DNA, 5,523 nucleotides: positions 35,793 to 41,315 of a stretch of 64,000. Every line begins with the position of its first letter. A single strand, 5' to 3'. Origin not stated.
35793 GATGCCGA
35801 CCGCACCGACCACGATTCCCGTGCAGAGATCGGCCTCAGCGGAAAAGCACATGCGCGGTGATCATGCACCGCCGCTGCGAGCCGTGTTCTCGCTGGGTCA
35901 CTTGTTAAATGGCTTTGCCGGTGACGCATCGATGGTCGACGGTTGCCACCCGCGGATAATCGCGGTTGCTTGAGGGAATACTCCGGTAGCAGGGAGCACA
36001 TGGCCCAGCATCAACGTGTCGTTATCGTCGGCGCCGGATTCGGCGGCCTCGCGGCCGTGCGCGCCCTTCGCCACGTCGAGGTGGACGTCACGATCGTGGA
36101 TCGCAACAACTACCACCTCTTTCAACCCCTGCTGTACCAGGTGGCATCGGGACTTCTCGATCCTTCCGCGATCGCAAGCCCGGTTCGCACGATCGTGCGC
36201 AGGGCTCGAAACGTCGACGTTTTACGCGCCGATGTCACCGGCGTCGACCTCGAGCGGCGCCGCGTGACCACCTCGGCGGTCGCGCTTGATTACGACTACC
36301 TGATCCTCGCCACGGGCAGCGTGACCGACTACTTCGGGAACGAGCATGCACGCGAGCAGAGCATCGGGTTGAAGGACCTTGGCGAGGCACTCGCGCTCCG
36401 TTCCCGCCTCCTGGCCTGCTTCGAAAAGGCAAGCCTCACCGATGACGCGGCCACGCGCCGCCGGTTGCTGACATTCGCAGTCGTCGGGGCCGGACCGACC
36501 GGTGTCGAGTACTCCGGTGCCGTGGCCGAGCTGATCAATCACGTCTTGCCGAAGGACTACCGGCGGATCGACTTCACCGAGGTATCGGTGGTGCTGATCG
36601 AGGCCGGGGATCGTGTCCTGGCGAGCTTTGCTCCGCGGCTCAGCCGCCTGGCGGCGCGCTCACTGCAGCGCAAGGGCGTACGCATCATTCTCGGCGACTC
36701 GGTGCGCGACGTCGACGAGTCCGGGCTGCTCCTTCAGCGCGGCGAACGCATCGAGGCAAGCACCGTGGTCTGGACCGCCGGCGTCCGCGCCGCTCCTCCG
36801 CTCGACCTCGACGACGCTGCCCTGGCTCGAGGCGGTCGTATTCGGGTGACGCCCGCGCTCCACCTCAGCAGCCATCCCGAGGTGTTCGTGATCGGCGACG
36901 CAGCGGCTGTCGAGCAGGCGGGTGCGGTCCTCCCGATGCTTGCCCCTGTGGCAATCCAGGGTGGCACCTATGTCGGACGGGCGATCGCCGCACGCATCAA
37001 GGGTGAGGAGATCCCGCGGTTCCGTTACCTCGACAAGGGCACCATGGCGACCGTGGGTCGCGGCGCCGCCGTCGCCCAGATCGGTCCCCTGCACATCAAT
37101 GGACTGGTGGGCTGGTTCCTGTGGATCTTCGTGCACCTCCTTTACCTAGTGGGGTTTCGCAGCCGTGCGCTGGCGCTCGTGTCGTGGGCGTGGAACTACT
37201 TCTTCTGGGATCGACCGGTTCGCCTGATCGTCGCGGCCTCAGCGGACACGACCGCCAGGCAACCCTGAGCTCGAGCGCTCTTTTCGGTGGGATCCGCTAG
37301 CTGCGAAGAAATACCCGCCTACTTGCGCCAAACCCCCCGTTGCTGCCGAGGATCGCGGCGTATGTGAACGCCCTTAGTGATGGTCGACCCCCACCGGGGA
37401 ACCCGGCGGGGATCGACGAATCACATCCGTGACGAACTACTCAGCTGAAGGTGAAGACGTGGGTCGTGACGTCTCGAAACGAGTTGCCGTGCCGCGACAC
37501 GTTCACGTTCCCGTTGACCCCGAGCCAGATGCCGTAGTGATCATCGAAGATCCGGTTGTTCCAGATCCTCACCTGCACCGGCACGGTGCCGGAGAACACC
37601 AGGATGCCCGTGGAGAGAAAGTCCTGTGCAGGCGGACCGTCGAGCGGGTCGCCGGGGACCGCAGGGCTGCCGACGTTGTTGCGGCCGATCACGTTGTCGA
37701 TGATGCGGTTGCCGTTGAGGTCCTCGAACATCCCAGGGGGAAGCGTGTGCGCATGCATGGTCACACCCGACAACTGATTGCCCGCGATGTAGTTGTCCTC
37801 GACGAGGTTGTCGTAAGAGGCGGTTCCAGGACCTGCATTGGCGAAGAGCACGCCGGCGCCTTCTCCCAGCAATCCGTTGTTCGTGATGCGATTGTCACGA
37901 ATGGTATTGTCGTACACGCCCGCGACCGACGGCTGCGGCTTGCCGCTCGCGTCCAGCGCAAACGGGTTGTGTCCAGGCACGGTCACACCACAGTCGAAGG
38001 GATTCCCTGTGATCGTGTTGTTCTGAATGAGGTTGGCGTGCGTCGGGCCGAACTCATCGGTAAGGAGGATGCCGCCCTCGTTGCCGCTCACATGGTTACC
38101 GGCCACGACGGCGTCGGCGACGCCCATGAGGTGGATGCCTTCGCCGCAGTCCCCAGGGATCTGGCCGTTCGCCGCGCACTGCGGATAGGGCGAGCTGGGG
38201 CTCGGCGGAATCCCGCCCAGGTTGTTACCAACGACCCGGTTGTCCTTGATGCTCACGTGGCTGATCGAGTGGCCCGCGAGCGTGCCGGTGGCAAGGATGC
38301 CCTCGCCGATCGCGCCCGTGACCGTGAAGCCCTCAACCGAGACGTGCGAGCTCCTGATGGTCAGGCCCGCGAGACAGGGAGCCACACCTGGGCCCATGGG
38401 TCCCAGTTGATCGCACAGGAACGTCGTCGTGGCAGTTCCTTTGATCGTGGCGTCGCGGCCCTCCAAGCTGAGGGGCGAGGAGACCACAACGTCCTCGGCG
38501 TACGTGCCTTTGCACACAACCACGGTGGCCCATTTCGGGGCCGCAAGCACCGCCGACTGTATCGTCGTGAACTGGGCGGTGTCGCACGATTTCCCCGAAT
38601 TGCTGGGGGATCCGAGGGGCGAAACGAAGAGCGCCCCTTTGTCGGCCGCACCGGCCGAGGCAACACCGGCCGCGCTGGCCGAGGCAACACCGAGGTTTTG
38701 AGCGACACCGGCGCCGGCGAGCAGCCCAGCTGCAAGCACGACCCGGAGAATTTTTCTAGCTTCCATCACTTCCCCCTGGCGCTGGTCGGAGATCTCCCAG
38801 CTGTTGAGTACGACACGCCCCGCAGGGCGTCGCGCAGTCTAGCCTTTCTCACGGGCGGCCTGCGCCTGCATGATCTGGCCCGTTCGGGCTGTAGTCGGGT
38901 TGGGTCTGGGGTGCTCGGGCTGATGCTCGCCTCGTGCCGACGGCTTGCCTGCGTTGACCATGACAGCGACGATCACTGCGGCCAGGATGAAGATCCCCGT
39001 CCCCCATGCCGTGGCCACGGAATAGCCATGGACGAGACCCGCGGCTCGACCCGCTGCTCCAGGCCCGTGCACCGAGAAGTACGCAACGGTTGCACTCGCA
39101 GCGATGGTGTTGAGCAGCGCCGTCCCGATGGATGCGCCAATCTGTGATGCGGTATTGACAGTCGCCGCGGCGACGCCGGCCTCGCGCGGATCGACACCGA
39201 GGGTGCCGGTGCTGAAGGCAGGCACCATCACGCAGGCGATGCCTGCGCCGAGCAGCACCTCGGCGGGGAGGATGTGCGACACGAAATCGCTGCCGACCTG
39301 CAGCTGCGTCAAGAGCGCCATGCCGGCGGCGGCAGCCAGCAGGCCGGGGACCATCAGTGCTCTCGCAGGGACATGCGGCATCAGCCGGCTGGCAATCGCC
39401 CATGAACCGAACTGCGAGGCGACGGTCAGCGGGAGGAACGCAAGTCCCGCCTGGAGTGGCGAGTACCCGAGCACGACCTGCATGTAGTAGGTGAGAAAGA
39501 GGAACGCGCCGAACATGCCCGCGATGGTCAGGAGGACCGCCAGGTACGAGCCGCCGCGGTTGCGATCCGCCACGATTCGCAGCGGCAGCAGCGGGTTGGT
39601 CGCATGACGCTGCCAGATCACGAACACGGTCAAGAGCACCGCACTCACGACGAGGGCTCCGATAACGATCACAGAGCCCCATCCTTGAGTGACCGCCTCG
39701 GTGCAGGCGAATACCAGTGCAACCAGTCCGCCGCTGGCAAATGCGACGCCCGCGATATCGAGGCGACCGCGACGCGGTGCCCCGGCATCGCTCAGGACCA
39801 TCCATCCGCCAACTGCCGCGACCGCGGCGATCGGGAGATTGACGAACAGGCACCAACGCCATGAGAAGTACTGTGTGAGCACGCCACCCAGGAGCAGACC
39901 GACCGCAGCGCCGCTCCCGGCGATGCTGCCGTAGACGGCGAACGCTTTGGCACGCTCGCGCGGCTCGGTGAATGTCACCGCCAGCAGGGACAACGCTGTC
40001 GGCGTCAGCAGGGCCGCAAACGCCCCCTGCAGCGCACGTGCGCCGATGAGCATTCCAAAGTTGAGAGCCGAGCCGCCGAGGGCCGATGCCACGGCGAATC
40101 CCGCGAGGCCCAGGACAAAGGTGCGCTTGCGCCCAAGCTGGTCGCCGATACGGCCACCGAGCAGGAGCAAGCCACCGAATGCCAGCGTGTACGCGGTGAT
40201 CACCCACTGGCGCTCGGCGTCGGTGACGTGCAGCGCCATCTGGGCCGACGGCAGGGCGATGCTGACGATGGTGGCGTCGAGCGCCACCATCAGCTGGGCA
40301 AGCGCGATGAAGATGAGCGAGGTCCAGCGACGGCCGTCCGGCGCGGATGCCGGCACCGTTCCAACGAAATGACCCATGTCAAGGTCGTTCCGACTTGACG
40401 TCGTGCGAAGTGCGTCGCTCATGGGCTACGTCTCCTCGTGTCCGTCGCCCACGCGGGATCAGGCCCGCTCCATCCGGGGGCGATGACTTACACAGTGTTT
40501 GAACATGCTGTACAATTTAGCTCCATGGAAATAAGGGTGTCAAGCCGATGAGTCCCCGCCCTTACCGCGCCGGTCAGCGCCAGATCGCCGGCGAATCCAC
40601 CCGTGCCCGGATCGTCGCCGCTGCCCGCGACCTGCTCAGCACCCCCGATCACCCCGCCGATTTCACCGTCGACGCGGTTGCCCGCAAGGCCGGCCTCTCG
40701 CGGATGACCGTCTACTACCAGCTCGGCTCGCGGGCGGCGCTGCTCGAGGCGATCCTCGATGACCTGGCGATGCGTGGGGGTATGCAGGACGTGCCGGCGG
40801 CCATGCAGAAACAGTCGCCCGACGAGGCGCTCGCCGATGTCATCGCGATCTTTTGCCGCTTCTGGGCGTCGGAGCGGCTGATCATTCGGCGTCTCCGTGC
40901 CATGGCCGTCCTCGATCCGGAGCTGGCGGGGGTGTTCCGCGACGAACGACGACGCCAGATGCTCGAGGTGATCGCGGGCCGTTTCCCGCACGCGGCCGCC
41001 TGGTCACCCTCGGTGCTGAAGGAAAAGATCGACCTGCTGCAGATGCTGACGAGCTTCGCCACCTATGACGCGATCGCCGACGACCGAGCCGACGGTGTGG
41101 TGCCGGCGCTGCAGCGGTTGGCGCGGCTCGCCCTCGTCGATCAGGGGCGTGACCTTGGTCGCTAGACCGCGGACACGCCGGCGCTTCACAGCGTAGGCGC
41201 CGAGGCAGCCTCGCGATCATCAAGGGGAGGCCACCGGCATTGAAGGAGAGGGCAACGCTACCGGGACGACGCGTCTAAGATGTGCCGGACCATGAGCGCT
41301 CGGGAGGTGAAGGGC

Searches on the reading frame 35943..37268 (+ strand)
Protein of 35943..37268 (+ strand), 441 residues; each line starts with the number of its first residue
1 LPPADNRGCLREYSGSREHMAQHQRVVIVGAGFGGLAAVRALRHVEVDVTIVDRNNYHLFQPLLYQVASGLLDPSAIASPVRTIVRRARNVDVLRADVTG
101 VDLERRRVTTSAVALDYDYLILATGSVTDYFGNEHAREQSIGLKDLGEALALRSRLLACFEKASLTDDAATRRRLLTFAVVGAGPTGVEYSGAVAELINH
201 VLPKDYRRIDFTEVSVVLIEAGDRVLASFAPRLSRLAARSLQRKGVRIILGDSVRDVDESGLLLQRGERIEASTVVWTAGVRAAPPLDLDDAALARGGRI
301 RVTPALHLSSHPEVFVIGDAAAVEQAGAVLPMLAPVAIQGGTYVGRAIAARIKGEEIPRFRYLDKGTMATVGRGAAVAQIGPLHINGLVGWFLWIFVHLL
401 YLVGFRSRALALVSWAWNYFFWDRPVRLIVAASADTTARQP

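Call 63: search_protein_families(library=pfam, proteins=[window:35943-37268:+], max_evalue=0.0001)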
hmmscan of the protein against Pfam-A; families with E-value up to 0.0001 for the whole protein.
window:35943-37268:+ (441 aa): 4 families
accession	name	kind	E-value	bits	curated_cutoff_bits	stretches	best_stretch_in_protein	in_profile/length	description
PF07992.20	Pyr_redox_2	-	1.8e-47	162.6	26.1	1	25-341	2-291/291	Pyridine nucleotide-disulphide oxidoreductase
PF00070.33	Pyr_redox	-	2.6e-12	47.5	22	1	179-260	3-69/82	Pyridine nucleotide-disulphide oxidoreductase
PF01266.30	DAO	-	2.3e-06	27.8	27.9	0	232-298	150-226/353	FAD dependent oxidoreductase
PF22366.1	NDH2_C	-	4.7e-05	23.9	27.7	0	365-421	2-59/62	NDH2 C-terminal domain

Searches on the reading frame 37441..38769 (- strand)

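Call 63: search_protein_families(library=pfam, proteins=[window:37441-38769:-], max_evalue=0.0001)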
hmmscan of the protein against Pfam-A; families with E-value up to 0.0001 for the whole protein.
window:37441-38769:- (442 aa): 3 families
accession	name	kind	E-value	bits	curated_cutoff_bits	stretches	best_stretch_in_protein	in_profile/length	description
PF13229.12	Beta_helix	-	2.8e-15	56.7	25.9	1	211-334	2-145/158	Right handed beta helix region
PF05048.19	NosD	-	2.1e-12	47.4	23.6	1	154-365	15-173/212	Periplasmic copper-binding protein (NosD)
PF07602.17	DUF1565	-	3.6e-09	36.8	20.3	1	56-293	6-227/257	Protein of unknown function (DUF1565)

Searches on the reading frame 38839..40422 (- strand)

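Call 63: search_protein_families(library=pfam, proteins=[window:38839-40422:-], max_evalue=0.0001)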
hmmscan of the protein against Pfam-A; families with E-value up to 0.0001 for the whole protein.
window:38839-40422:- (527 aa): 1 family
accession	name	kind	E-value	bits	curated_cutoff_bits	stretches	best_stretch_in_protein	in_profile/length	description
PF07690.21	MFS_1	-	1.3e-44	153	33.4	1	39-434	1-347/347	Major Facilitator Superfamily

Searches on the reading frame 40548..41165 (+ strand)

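Call 64: search_protein_families(library=pfam, proteins=[window:40548-41165:+], max_evalue=0.0001)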
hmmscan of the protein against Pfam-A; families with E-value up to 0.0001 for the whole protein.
window:40548-41165:+ (205 aa): 1 family
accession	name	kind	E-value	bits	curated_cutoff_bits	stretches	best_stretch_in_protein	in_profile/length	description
PF00440.29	TetR_N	-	5.5e-06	26.5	24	1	22-69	1-47/47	Bacterial regulatory proteins, tetR family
